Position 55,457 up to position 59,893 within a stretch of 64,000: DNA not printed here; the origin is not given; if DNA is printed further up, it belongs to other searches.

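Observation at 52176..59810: Two tandem giant paralogs with ~0.7 kb of 85-90% identical 3' ends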

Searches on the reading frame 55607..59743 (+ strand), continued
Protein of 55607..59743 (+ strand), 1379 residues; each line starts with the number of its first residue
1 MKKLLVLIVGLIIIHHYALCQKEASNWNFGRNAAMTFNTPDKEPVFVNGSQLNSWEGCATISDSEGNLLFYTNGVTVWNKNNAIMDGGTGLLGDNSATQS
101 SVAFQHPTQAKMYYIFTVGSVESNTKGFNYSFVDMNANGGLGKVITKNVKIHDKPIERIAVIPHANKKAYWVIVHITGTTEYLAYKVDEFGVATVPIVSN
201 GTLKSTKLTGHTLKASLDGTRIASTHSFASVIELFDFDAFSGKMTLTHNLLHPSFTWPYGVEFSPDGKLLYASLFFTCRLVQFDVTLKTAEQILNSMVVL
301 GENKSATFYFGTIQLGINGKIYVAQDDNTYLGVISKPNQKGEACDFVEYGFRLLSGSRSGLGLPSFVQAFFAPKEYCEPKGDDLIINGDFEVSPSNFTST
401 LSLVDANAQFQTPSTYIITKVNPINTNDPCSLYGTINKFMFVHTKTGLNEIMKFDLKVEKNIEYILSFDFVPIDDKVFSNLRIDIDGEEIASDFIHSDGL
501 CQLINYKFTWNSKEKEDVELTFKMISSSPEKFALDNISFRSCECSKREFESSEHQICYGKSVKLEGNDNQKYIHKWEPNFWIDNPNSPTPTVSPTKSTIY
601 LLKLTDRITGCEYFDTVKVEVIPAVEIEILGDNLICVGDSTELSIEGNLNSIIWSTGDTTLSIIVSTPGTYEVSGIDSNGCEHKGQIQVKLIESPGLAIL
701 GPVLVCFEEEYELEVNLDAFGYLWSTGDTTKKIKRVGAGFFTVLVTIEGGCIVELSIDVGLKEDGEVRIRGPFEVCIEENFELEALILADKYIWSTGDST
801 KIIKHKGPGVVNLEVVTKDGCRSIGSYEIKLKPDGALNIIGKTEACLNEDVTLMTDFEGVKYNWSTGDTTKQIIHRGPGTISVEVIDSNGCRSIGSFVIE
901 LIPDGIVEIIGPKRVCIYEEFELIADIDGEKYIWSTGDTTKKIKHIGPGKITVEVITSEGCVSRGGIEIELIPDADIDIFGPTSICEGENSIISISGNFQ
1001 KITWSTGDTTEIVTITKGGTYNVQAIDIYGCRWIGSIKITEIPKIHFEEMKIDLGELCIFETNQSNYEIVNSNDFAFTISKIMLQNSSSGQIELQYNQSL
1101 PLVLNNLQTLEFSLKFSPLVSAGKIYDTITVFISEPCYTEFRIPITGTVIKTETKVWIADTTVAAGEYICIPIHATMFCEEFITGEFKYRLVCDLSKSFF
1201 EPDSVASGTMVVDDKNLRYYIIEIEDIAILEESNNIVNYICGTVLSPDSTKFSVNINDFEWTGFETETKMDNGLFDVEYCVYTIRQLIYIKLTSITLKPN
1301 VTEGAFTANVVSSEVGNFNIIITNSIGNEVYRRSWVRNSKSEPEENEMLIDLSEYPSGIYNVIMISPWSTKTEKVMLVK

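Call 13: find_encoding_contigs(protein=P0004, flank=10000, max_places=4)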
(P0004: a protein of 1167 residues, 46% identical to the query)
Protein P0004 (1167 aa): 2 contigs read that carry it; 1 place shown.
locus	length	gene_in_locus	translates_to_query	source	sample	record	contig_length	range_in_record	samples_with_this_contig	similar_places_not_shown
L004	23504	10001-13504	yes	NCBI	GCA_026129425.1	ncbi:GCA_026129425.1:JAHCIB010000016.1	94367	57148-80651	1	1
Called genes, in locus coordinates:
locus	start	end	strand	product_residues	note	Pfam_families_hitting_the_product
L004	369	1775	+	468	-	PF00404:Dockerin_1 (weak)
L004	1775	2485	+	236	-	-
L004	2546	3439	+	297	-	PF01882:DUF58, PF13519:VWA_2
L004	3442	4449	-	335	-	PF08100:Dimerisation, PF00891:Methyltransf_2, PF05175:MTS (weak), PF13847:Methyltransf_31, PF08242:Methyltransf_12 (weak), PF13649:Methyltransf_25 (weak)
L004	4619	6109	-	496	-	-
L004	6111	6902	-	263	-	-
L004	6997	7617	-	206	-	PF02245:Pur_DNA_glyco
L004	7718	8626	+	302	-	PF02475:TRM5-TYW2_MTfase (weak), PF05575:V_cholerae_RfbT (faint), PF05050:Methyltransf_21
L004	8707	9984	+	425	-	PF13620:CarboxypepD_reg (weak), PF13715:CarbopepD_reg_2, PF13385:Laminin_G_3, PF02210:Laminin_G_2 (faint)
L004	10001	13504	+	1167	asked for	-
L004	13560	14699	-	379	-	PF00072:Response_reg, PF00512:HisKA, PF02518:HATPase_c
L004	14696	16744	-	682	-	PF00072:Response_reg, PF00512:HisKA, PF02518:HATPase_c, PF00072:Response_reg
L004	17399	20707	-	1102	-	PF00082:Peptidase_S8, PF18962:Por_Secre_tail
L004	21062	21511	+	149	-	PF22381:Staph_reg_Sar_Rot (weak), PF12802:MarR_2, PF01047:MarR, PF13463:HTH_27 (weak)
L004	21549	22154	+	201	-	PF04264:YceI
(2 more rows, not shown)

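Call 22: find_encoding_contigs(protein=P0011, flank=10000, max_places=3)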
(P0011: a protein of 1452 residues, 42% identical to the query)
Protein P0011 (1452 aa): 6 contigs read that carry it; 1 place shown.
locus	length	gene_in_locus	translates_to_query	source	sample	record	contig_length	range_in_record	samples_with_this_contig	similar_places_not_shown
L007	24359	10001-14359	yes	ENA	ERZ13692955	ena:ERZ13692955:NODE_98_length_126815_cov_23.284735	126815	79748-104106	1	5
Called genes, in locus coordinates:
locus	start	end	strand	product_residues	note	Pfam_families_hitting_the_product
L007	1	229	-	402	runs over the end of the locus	PF12917:YfbR-like, PF13023:HD_3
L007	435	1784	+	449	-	-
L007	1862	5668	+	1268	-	PF06832:BiPBP_C (faint), PF24312:Ig-like_POM152 (faint)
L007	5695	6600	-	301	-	PF02475:TRM5-TYW2_MTfase (weak), PF05575:V_cholerae_RfbT (weak), PF05050:Methyltransf_21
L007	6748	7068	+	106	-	-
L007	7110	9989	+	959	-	PF00139:Lectin_legB, PF18483:Lectin_L-type_dom, PF18962:Por_Secre_tail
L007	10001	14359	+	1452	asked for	PF02018:CBM_4_9 (faint), PF13895:Ig_2 (weak), PF12371:TMEM131_like_N (faint), PF15780:ASH (faint), PF22544:HYDIN_VesB_CFA65-like_Ig (faint), PF18962:Por_Secre_tail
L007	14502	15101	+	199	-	PF02245:Pur_DNA_glyco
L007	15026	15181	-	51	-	-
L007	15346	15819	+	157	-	PF00072:Response_reg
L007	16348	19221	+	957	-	PF13620:CarboxypepD_reg, PF13715:CarbopepD_reg_2, PF07715:Plug, PF00593:TonB_dep_Rec_b-barrel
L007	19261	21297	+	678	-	PF28492:Beta_helix_4, PF18962:Por_Secre_tail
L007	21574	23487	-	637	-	PF16656:Pur_ac_phosph_N (faint), PF25788:Ig_Rha78A_N (faint), PF00041:fn3 (weak), PF24421:Ig_J (faint), PF25059:FN3_DSCAM-DSCAML_C (faint), PF18962:Por_Secre_tail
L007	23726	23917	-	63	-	-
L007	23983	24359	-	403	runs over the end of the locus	-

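Call 23: find_encoding_contigs(protein=P0014, flank=10000, max_places=3)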
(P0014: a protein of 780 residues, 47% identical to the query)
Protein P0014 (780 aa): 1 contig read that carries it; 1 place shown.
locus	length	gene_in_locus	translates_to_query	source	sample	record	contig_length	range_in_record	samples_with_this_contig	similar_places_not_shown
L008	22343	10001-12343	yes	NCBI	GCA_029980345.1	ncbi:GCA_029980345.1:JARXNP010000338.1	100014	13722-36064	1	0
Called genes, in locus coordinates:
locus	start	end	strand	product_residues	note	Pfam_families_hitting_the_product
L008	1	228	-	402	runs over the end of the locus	PF12917:YfbR-like, PF13023:HD_3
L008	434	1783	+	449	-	-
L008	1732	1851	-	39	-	-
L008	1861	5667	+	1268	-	PF06832:BiPBP_C (faint), PF19081:Ig_7 (faint), PF24312:Ig-like_POM152 (faint)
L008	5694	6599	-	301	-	PF02475:TRM5-TYW2_MTfase (weak), PF05575:V_cholerae_RfbT (weak), PF05050:Methyltransf_21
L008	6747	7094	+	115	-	-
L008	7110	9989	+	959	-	-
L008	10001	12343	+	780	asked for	PF18962:Por_Secre_tail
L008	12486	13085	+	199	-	PF02245:Pur_DNA_glyco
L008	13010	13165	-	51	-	-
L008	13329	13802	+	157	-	PF00072:Response_reg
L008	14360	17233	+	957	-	PF13620:CarboxypepD_reg, PF13715:CarbopepD_reg_2, PF07715:Plug, PF00593:TonB_dep_Rec_b-barrel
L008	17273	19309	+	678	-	PF28492:Beta_helix_4, PF18962:Por_Secre_tail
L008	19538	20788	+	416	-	-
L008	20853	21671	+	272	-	PF12849:PBP_like_2, PF12727:PBP_like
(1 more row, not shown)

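Call 46: list_cluster_members(proteins=[P0001, P0002, P0003])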
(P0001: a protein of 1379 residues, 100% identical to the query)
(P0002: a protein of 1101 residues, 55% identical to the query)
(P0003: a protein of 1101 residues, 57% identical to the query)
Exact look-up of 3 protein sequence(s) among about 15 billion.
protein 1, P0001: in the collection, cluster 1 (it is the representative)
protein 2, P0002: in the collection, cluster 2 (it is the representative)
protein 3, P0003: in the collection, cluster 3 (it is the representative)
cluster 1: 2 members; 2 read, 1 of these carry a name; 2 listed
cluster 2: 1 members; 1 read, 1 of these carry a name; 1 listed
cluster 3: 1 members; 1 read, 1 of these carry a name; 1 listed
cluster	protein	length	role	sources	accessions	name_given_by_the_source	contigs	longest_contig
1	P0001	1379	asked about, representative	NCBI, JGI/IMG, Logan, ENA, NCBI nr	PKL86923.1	MAG: hypothetical protein CVV22_02195 [Ignavibacteriae bacterium HGW-Ignavibacteriae-1] | hypothetical protein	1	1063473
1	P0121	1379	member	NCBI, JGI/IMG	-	-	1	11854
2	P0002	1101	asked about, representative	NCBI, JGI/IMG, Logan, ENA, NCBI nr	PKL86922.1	MAG: hypothetical protein CVV22_02190 [Ignavibacteriae bacterium HGW-Ignavibacteriae-1] | hypothetical protein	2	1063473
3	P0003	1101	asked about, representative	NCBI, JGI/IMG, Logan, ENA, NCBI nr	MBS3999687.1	MAG: hypothetical protein KGZ71_04315 [Desulfobulbaceae bacterium] | hypothetical protein [Desulfobulbaceae bacterium]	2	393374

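Call 47: find_encoding_contigs(protein=P0001, flank=6000, max_places=6)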
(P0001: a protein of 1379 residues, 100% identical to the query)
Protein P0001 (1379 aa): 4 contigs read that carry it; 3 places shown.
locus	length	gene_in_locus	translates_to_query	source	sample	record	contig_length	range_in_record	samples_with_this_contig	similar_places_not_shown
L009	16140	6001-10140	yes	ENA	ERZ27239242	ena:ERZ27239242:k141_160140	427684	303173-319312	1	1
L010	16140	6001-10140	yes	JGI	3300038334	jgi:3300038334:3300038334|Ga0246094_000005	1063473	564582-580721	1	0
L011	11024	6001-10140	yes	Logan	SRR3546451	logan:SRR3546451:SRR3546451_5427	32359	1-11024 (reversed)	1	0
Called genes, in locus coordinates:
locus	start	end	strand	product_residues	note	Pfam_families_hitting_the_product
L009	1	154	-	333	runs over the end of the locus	PF13280:WYL (weak)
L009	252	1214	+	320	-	PF01135:PCMT (faint), PF05575:V_cholerae_RfbT (faint), PF05050:Methyltransf_21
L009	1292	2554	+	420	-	PF13620:CarboxypepD_reg, PF13715:CarbopepD_reg_2 (weak), PF13385:Laminin_G_3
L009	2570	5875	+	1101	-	-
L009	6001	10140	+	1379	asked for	-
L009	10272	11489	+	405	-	PF01740:STAS, PF13466:STAS_2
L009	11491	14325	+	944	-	PF02653:BPD_transp_2, PF04392:ABC_sub_bind, PF13458:Peripla_BP_6 (faint), PF13407:Peripla_BP_4, PF04392:ABC_sub_bind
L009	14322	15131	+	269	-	PF13476:AAA_23 (weak), PF13555:AAA_29 (weak), PF02463:SMC_N, PF00005:ABC_tran, PF09818:ABC_ATPase (faint), PF13304:AAA_21 (faint)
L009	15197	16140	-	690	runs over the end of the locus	-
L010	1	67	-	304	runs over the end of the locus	PF13280:WYL (weak)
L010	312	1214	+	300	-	PF01135:PCMT (faint), PF05575:V_cholerae_RfbT (faint), PF05050:Methyltransf_21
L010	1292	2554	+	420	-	PF13620:CarboxypepD_reg, PF13715:CarbopepD_reg_2 (weak), PF13385:Laminin_G_3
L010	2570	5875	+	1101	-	-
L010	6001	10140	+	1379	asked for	-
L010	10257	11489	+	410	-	PF01740:STAS, PF13466:STAS_2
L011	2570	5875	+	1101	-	-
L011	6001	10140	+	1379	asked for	-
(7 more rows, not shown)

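Call 48: find_encoding_contigs(protein=P0121, flank=10000, max_places=4)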
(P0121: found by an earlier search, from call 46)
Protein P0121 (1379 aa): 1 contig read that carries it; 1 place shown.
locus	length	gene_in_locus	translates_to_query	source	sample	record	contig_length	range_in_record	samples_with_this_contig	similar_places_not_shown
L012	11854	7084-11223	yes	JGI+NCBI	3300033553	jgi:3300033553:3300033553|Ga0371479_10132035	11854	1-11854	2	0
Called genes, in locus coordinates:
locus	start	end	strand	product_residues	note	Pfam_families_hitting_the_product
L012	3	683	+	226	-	?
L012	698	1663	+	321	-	PF01012:ETF, PF00766:ETF_alpha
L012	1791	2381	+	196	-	PF02577:BFN_dom, PF02151:UVR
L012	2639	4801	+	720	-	PF07494:Reg_prop (faint), PF18962:Por_Secre_tail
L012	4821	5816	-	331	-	PF13280:WYL (weak)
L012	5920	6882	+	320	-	PF05575:V_cholerae_RfbT (faint), PF05050:Methyltransf_21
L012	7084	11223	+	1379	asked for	PF19408:PKD_6 (faint)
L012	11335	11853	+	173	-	?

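Call 55: find_homologous_proteins(query=L012:11335-11853:+, max_evalue=1e-20)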
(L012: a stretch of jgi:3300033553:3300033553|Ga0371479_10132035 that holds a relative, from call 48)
Query L012:11335-11853:+ (173 aa): 51 proteins with E <= 1e-20 among 80 candidates.
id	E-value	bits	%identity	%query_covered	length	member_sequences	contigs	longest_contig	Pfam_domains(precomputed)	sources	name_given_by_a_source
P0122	3.2e-40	156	47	100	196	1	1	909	-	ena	-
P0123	4.2e-40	155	49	98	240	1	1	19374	-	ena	-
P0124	1.1e-39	154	49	89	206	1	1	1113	-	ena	-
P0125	1.4e-39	154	49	100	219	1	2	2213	-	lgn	-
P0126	2.5e-38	150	49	99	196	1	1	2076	-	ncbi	-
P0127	4.0e-38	149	45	95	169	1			-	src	-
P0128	5.5e-37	145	46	92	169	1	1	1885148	-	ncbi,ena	-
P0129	2.0e-35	140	43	96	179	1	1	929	-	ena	-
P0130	4.0e-35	139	50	83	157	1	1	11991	-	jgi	jgi:hypothetical protein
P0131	6.0e-35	139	42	96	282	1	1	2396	-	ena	-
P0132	2.1e-34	137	48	92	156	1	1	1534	-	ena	-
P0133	2.1e-34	137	48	89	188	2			-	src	-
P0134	2.6e-34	137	40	99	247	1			-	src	-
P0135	1.4e-33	134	50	80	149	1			-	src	-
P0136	4.2e-33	133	44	99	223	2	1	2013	-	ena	-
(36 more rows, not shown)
